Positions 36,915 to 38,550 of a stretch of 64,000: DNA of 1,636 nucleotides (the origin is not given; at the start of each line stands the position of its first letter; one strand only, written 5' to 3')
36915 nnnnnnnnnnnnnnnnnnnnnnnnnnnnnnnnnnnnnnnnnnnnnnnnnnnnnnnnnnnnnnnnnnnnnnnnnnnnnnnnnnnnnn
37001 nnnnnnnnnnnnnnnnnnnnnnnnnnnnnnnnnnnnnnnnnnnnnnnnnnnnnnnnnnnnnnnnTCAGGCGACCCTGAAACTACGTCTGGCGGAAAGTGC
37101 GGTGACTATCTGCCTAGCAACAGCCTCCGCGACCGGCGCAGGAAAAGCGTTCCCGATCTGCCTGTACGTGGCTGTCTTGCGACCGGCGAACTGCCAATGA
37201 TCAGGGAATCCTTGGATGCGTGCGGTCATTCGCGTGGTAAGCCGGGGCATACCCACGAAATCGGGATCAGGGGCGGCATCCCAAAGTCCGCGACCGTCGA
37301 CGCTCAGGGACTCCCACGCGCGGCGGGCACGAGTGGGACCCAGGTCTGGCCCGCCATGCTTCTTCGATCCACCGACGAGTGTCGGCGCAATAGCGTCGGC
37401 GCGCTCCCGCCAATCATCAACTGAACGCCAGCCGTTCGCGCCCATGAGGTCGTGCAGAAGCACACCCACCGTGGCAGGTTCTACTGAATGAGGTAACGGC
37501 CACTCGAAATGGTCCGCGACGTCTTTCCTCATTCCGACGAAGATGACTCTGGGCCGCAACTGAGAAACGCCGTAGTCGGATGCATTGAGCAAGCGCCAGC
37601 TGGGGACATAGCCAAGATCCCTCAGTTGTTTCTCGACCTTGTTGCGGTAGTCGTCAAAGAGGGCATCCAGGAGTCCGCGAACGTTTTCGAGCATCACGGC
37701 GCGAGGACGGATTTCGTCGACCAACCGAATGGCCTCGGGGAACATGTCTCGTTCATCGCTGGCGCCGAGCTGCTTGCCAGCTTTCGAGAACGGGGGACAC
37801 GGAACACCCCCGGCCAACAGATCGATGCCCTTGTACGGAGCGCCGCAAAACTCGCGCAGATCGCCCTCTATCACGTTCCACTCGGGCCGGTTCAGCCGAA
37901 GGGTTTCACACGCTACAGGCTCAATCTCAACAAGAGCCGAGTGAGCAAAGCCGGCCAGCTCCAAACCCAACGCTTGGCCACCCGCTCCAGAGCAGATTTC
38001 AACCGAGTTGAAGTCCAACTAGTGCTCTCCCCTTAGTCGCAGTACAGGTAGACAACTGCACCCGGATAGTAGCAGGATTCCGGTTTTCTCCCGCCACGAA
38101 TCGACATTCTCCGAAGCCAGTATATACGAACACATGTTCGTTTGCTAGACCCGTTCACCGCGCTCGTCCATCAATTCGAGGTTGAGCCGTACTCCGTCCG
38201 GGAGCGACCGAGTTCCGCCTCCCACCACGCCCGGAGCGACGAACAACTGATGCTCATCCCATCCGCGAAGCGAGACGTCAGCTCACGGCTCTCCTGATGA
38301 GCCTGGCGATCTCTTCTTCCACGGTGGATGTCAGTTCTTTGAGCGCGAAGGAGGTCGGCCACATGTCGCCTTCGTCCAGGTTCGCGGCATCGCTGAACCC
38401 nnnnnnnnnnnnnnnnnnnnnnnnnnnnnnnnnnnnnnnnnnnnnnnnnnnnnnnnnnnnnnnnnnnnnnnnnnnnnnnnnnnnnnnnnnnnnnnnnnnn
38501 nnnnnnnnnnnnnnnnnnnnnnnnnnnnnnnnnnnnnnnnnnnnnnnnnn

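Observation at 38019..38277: Perfect LexA (Cheo-type) SOS box embedded in the putative promoter of a type II R-M operon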

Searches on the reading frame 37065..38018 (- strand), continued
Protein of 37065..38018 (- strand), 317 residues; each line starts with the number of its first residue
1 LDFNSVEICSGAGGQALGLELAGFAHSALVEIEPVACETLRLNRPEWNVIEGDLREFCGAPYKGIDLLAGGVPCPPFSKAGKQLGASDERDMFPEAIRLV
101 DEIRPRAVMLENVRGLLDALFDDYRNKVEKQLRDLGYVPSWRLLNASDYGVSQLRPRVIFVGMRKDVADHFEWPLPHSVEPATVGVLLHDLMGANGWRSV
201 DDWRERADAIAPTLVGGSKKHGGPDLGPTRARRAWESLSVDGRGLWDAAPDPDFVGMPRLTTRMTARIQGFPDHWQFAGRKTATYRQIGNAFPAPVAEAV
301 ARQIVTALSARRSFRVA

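Call 57: find_homologous_proteins(query=L077:5563-6519:+, max_evalue=1e-60)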
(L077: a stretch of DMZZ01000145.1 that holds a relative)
Query L077:5563-6519:+ (319 aa): 8000 proteins with E <= 1e-60 among 8000 candidates; the best 120 are listed.
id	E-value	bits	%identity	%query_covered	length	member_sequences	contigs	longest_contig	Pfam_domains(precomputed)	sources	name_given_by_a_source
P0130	3.2e-209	712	97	100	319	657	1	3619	PF00145.24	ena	-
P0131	2.7e-200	683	91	100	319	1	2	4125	PF00145.24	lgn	-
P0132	1.5e-182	625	84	100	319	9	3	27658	PF00145.24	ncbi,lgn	ncbi:MAG: DNA cytosine methyltransferase [Rugosibacter sp.]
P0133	9.0e-182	622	84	100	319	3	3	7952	PF00145.24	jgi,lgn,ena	jgi:DNA (cytosine-5)-methyltransferase 1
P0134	9.4e-182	622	84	100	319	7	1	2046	PF00145.24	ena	-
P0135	3.8e-181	620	82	100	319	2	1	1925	PF00145.24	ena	-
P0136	1.1e-180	619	81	100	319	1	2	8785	PF00145.24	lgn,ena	-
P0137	4.6e-180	616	82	100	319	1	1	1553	PF00145.24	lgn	-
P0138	8.1e-180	616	83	100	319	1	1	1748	PF00145.24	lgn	-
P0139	9.0e-180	616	82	100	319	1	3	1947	PF00145.24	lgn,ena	-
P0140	1.1e-179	615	82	100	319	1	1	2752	PF00145.24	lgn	-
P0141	1.2e-179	615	83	99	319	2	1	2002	PF00145.24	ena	-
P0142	1.9e-179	614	81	100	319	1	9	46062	PF00145.24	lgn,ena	-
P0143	2.6e-179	614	84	100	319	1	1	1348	PF00145.24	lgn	-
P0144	2.8e-179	614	81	100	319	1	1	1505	PF00145.24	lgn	-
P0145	5.4e-179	613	82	100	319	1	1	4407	PF00145.24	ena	-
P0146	7.8e-179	612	82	100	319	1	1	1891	PF00145.24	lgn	-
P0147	2.3e-178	611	82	100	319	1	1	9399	PF00145.24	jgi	jgi:DNA (cytosine-5)-methyltransferase 1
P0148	2.4e-178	611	82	100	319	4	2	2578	PF00145.24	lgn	-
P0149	4.1e-178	610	82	100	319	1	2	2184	PF00145.24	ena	-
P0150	4.6e-178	610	83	100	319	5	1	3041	PF00145.24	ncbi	-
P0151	5.4e-178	610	81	100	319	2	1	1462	PF00145.24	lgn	-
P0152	6.0e-178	610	81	100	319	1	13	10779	PF00145.24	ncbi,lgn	-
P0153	7.9e-178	609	80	100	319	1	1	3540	PF00145.24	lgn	-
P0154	1.0e-177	609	81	100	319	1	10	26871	PF00145.24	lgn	-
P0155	1.3e-177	608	80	100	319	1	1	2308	PF00145.24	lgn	-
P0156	2.2e-177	608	80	100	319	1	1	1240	PF00145.24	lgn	-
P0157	2.2e-177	608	81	100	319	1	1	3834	PF00145.24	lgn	-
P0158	2.3e-177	608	80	100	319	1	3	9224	PF00145.24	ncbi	-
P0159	2.7e-177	607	81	100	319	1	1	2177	PF00145.24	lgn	-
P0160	3.4e-177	607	80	100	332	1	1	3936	PF00145.24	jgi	-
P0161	3.5e-177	607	82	100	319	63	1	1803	PF00145.24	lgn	-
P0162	4.1e-177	607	80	100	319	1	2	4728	PF00145.24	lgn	-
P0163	5.2e-177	606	80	99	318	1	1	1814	PF00145.24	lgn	-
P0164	5.2e-177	606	82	99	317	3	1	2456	PF00145.24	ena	-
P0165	6.6e-177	606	80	100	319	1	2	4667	PF00145.24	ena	-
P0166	8.9e-177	606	82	100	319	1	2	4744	PF00145.24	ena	-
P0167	1.2e-176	605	81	100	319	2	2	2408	PF00145.24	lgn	-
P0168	1.8e-176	605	80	100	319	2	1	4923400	PF00145.24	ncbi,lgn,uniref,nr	ncbi:DNA cytosine methyltransferase [Methylovulum psychrotolerans]|uniref:Cytosine-specific methyltr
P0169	1.9e-176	605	80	100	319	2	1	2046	PF00145.24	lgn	-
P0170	1.9e-176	605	80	100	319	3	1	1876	PF00145.24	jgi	jgi:DNA (cytosine-5)-methyltransferase 1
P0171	2.0e-176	605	81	100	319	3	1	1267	PF00145.24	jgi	jgi:DNA (cytosine-5)-methyltransferase 1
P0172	2.1e-176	604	80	99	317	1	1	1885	PF00145.24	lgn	-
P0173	2.6e-176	604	81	100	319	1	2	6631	PF00145.24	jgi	jgi:DNA (cytosine-5)-methyltransferase 1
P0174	2.6e-176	604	81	100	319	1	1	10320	PF00145.24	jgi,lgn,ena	-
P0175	3.8e-176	604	81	100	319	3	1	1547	PF00145.24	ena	-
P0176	5.9e-176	603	80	100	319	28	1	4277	PF00145.24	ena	-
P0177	6.2e-176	603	80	100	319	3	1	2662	PF00145.24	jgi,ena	-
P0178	6.4e-176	603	80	100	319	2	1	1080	PF00145.24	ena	-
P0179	6.9e-176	603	79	100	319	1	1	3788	PF00145.24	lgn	-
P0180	8.1e-176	603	82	100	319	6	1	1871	PF00145.24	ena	-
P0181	8.3e-176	603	80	100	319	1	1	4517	PF00145.24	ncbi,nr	ncbi:MAG: DNA cytosine methyltransferase [Chlorobiales bacterium]|nr:DNA cytosine methyltransferase 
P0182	8.5e-176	602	80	100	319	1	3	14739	PF00145.24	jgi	jgi:DNA (cytosine-5)-methyltransferase 1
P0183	8.6e-176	602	82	100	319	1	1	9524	PF00145.24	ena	-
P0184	1.1e-175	602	81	100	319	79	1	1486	PF00145.24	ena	-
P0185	1.1e-175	602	81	100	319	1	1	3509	PF00145.24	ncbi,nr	ncbi:MAG: DNA cytosine methyltransferase [Gammaproteobacteria bacterium]|nr:DNA cytosine methyltrans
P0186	1.3e-175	602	80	100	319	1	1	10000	PF00145.24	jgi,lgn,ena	-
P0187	1.3e-175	602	81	100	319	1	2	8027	PF00145.24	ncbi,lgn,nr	ncbi:MAG: DNA cytosine methyltransferase [Rhodocyclaceae bacterium]|nr:DNA cytosine methyltransferas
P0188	2.0e-175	601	80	100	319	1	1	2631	PF00145.24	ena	-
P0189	2.2e-175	601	80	100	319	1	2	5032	PF00145.24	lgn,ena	-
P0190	2.3e-175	601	80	100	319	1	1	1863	PF00145.24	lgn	-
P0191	2.4e-175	601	80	100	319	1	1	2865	PF00145.24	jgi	-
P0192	2.5e-175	601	79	100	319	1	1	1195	PF00145.24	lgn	-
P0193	2.6e-175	601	81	100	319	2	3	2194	PF00145.24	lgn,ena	-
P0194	2.6e-175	601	81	100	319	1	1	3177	PF00145.24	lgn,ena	-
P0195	2.6e-175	601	80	100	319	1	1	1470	PF00145.24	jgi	jgi:DNA (cytosine-5)-methyltransferase 1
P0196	2.7e-175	601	81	100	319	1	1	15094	PF00145.24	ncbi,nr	ncbi:MAG: DNA cytosine methyltransferase [Gammaproteobacteria bacterium]|nr:DNA cytosine methyltrans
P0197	3.1e-175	601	78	100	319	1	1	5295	PF00145.24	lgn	-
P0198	3.6e-175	600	80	100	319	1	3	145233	PF00145.24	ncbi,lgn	-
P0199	4.0e-175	600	79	100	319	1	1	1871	PF00145.24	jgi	jgi:DNA (cytosine-5)-methyltransferase 1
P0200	4.0e-175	600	81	100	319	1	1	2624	PF00145.24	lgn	-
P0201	4.8e-175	600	80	100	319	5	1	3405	PF00145.24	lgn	-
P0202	5.6e-175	600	79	100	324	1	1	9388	PF00145.24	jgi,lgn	jgi:DNA (cytosine-5)-methyltransferase 1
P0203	6.1e-175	600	80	100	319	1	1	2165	PF00145.24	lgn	-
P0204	6.4e-175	600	80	100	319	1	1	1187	PF00145.24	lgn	-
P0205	7.7e-175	599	81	100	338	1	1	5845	PF00145.24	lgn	-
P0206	7.9e-175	599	79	100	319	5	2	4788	PF00145.24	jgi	jgi:DNA (cytosine-5)-methyltransferase 1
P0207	8.0e-175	599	81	100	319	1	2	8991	PF00145.24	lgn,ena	-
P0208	8.7e-175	599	78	100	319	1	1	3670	PF00145.24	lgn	-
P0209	9.2e-175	599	80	100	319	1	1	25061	PF00145.24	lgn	-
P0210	1.1e-174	599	81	100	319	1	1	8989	PF00145.24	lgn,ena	-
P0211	1.1e-174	599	80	100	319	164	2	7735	PF00145.24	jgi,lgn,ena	jgi:DNA (cytosine-5)-methyltransferase 1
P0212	1.1e-174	599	80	100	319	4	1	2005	PF00145.24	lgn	-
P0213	1.1e-174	599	80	100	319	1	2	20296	PF00145.24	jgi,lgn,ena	-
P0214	1.1e-174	599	80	100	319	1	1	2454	PF00145.24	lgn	-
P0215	1.2e-174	599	80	100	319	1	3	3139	PF00145.24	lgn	-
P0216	1.3e-174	599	79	100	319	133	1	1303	PF00145.24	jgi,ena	jgi:DNA (cytosine-5)-methyltransferase 1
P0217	1.3e-174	599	79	100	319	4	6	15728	PF00145.24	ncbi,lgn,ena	ncbi:MAG: DNA cytosine methyltransferase [Nitrosospira sp.]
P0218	1.6e-174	598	81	100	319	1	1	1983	PF00145.24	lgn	-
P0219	1.8e-174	598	80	100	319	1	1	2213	PF00145.24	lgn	-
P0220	1.9e-174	598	80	100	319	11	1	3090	PF00145.24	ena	-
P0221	2.0e-174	598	80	100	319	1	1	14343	PF00145.24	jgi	jgi:DNA (cytosine-5)-methyltransferase 1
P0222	2.4e-174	598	80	100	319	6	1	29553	PF00145.24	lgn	-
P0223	2.4e-174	598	79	100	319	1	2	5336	PF00145.24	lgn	-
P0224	2.7e-174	598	80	100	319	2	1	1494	PF00145.24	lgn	-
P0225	2.8e-174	597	79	100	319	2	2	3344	PF00145.24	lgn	-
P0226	2.9e-174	597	81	100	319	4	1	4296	PF00145.24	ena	-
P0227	3.3e-174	597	80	100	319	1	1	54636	PF00145.24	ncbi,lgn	-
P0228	3.6e-174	597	80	100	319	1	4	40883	PF00145.24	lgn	-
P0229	3.7e-174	597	79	100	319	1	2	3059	PF00145.24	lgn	-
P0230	3.8e-174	597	80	100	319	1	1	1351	PF00145.24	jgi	-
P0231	4.2e-174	597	80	100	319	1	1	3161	PF00145.24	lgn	-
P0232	4.4e-174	597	79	100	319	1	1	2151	PF00145.24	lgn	-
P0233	4.6e-174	597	80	100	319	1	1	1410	PF00145.24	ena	-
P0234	4.6e-174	597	80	100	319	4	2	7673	PF00145.24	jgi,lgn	-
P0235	4.7e-174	597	81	100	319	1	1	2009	PF00145.24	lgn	-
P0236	4.7e-174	597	80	100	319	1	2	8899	PF00145.24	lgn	-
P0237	5.7e-174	596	79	100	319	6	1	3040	PF00145.24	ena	-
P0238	5.8e-174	596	79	100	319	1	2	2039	PF00145.24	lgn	-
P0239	5.9e-174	596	78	100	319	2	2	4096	PF00145.24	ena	-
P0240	6.2e-174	596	80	100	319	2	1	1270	PF00145.24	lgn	-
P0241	6.6e-174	596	78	100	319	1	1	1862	PF00145.24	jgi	jgi:DNA (cytosine-5)-methyltransferase 1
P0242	7.1e-174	596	80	99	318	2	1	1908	PF00145.24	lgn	-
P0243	7.2e-174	596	79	100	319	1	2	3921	PF00145.24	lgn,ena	-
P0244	8.8e-174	596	79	100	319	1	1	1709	PF00145.24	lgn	-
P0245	1.1e-173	596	79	100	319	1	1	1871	PF00145.24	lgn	-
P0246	1.1e-173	595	80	100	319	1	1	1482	PF00145.24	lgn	-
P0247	1.2e-173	595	80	100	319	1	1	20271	PF00145.24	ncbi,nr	ncbi:MAG: DNA cytosine methyltransferase [Burkholderiaceae bacterium]|nr:DNA cytosine methyltransfer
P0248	1.2e-173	595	79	100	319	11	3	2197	PF00145.24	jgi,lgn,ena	-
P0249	1.3e-173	595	80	100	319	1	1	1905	PF00145.24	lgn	-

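Call 58: find_encoding_contigs(protein=P0131, flank=2500, max_places=2)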
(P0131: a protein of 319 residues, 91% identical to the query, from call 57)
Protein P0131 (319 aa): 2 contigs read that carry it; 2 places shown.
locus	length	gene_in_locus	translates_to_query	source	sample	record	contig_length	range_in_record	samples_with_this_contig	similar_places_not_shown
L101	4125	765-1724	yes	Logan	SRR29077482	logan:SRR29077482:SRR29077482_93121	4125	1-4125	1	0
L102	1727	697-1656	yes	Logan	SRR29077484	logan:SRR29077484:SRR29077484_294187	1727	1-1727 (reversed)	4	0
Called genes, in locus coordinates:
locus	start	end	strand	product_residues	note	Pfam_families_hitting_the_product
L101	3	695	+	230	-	?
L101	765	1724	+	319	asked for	PF00145:DNA_methylase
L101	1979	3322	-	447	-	PF01546:Peptidase_M20, PF07687:M20_dimer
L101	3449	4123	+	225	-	?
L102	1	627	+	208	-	?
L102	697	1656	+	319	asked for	PF00145:DNA_methylase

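Call 59: find_encoding_contigs(protein=P0132, flank=2500, max_places=3)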
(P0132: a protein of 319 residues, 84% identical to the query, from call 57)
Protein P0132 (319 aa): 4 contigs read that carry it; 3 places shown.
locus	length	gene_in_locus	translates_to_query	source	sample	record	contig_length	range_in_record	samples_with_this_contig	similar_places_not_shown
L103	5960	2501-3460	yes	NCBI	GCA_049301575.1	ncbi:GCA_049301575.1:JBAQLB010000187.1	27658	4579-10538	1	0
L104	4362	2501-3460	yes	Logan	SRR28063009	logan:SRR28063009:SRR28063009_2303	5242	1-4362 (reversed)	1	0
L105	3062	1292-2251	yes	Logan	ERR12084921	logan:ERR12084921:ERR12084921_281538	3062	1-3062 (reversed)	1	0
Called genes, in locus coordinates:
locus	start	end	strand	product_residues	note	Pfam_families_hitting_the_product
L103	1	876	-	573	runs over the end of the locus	PF06808:DctM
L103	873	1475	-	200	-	PF04290:DctQ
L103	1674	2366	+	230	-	PF00300:His_Phos_1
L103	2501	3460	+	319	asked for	PF00145:DNA_methylase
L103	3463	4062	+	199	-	PF01844:HNH, PF14279:HNH_5 (weak)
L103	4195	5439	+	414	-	PF00464:SHMT, PF00155:Aminotran_1_2, PF01212:Beta_elim_lyase (faint)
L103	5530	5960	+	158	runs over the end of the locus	PF22811:Zn_ribbon_NrdR, PF03477:ATP-cone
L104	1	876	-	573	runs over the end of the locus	PF06808:DctM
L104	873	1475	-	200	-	PF04290:DctQ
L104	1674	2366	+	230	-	PF00300:His_Phos_1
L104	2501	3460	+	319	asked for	PF00145:DNA_methylase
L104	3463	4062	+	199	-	PF01844:HNH, PF14279:HNH_5 (weak)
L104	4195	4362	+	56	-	?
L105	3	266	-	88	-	?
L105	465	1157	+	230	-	PF00300:His_Phos_1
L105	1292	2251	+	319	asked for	PF00145:DNA_methylase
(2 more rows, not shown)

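Call 60: find_encoding_contigs(protein=P0136, flank=2500, max_places=2)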
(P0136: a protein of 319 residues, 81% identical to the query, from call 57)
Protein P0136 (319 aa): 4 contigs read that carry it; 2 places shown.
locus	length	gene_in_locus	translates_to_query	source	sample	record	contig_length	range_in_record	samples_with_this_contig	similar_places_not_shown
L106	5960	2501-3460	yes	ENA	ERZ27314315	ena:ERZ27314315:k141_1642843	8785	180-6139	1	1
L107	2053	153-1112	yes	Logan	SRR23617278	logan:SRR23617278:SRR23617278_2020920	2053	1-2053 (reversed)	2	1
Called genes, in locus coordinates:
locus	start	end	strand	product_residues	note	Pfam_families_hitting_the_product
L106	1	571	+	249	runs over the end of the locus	?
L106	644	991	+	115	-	PF22513:FitA-like_RHH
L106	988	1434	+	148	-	PF01850:PIN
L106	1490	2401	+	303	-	PF00892:EamA, PF16913:PUNUT (weak), PF00892:EamA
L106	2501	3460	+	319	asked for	PF00145:DNA_methylase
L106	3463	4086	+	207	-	PF01844:HNH, PF14279:HNH_5 (weak)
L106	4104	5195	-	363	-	PF01168:Ala_racemase_N, PF00842:Ala_racemase_C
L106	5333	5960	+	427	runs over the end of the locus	PF07690:MFS_1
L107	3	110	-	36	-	?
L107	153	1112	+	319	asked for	PF00145:DNA_methylase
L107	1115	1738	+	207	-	PF01844:HNH, PF14279:HNH_5 (weak)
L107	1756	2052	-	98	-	?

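Call 66: search_protein_families(library=pfam, proteins=[L093:3882-4289:+, L077:6526-7128:+], max_evalue=0.05)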
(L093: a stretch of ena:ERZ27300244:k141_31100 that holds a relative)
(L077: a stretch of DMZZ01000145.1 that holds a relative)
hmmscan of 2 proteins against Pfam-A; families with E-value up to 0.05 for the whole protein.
L093:3882-4289:+ (135 aa): 2 families
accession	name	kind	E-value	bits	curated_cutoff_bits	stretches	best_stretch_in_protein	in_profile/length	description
PF03852.21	Vsr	-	1.2e-27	96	27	1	4-70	8-73/74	DNA mismatch endonuclease Vsr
PF04480.18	DUF559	-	0.0019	18.5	20.6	0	5-59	3-57/109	Protein of unknown function (DUF559)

L077:6526-7128:+ (200 aa): 2 families
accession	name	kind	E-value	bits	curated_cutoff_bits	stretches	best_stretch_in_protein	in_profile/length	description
PF01844.29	HNH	-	2.6e-07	31.1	21.4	1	101-152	1-44/47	HNH endonuclease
PF14279.12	HNH_5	-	2.5e-06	27.7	27.5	1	117-152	8-43/56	HNH endonuclease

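Call 68: search_dna_similar(query=window:37065-38018:-, collection=plasmids, mode=protein, max_evalue=1e-60, max_rows=40)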
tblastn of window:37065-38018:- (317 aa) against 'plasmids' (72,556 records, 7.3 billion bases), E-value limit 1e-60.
Records with a match: 16; places in all: 16; records where one place covers at least 80% of the query: 16.
Best place of each record, by identity: 80-90% 1; 60-80% 12; <60% 3.
By first word of the organism name: Paracoccus 2; Neisseria 2; Azonexus 1; Escherichia 1; Aminobacter 1; Achromobacter 1; Enterobacter 1; Acidovorax 1; Delftia 1; Acidithiobacillus 1; and 4 more.
By predicted mobility (MOB-suite, as given by PLSDB): non-mobilizable 8; conjugative 6; mobilizable 2.
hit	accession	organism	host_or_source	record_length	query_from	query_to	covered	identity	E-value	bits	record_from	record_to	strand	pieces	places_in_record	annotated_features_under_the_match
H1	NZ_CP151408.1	Azonexus hydrophilus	-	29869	3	317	99%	80.0%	2e-157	493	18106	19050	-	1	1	DNA cytosine methyltransferase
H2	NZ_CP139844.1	Escherichia coli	Homo sapiens,cell culture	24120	3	317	99%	79.4%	4e-157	493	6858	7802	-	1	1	DNA cytosine methyltransferase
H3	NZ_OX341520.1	Aminobacter niigataensis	-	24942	3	317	99%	79.4%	4e-157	493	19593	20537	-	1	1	DNA cytosine methyltransferase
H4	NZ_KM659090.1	Achromobacter sp. LM16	Lubin copper mine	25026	3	317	99%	79.4%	4e-157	493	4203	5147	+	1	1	DNA cytosine methyltransferase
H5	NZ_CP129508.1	Enterobacter asburiae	-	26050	3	317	99%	79.4%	4e-157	493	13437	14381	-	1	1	DNA cytosine methyltransferase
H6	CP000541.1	Acidovorax sp. JS42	-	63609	3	317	99%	79.4%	5e-156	489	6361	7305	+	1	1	DNA-cytosine methyltransferase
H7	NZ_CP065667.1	Delftia acidovorans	-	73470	3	317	99%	79.4%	5e-156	489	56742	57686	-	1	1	DNA cytosine methyltransferase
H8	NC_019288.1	Paracoccus aestuarii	-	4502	3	317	99%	79.4%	7e-156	479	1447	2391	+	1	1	DNA cytosine methyltransferase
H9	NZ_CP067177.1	Paracoccus aestuarii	cell culture,isolated from tidal flat ...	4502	3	317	99%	79.4%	7e-156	479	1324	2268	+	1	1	DNA cytosine methyltransferase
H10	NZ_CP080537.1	Acidithiobacillus ferriphilus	-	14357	3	316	99%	76.1%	2e-152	479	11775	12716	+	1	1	DNA cytosine methyltransferase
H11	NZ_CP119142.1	Neisseria gonorrhoeae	Homo sapiens,whole organism,synovial ...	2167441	1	309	97%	69.3%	1e-134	428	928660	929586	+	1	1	none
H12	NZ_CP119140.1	Neisseria gonorrhoeae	Homo sapiens,whole organism,blood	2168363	1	309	97%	69.3%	1e-134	428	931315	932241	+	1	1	none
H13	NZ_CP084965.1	Sulfitobacter pontiacus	cell culture,Seawater from the North ...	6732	2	316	99%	65.7%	3e-127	407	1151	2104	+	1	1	DNA cytosine methyltransferase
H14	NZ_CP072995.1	Loktanella salsilacus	-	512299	3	317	99%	57.4%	4e-107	349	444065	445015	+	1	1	DNA cytosine methyltransferase | NaeI family type II restriction endonuclease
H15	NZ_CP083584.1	Kovacikia minuta CCNUW1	cell culture,fresh water lake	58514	3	317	99%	56.3%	1e-109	357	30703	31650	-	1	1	DNA cytosine methyltransferase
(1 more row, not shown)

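Call 77: search_protein_families(library=pfam, proteins=[L079:6696-7844:+, L079:5417-5926:+, L079:7899-8342:+], max_evalue=0.001)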
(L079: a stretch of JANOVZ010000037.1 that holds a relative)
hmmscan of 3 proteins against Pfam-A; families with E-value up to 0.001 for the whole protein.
L079:6696-7844:+ (382 aa): 1 family
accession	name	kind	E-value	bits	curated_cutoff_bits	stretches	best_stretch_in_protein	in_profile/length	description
PF09126.16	NaeI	-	1.7e-52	178.9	25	1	127-365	16-257/288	Restriction endonuclease NaeI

L079:5417-5926:+ (169 aa): 1 family
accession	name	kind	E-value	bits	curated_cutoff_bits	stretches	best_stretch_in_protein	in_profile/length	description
PF00436.31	SSB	-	4.1e-39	133.2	26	1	5-107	1-101/104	Single-strand binding protein family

L079:7899-8342:+ (147 aa): 0 families

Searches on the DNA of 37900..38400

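Call 71: search_rna_families(source=window, start=37900, end=38400, threshold=evalue, max_evalue=1)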
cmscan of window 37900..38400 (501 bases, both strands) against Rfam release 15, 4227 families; matches with E-value up to 1: 1.
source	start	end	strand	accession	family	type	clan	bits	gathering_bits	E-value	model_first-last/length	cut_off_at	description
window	38377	38400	-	RF01679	P36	Gene; sRNA;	-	16.8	36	0.79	38-61/61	5'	Pseudomonas sRNA P36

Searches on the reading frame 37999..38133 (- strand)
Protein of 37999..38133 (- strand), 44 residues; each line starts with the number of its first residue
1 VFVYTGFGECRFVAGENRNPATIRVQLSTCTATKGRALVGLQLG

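Call 66: search_protein_families(library=pfam, proteins=[window:37999-38133:-], max_evalue=0.05)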
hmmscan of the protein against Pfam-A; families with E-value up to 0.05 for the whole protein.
window:37999-38133:- (44 aa): 0 families
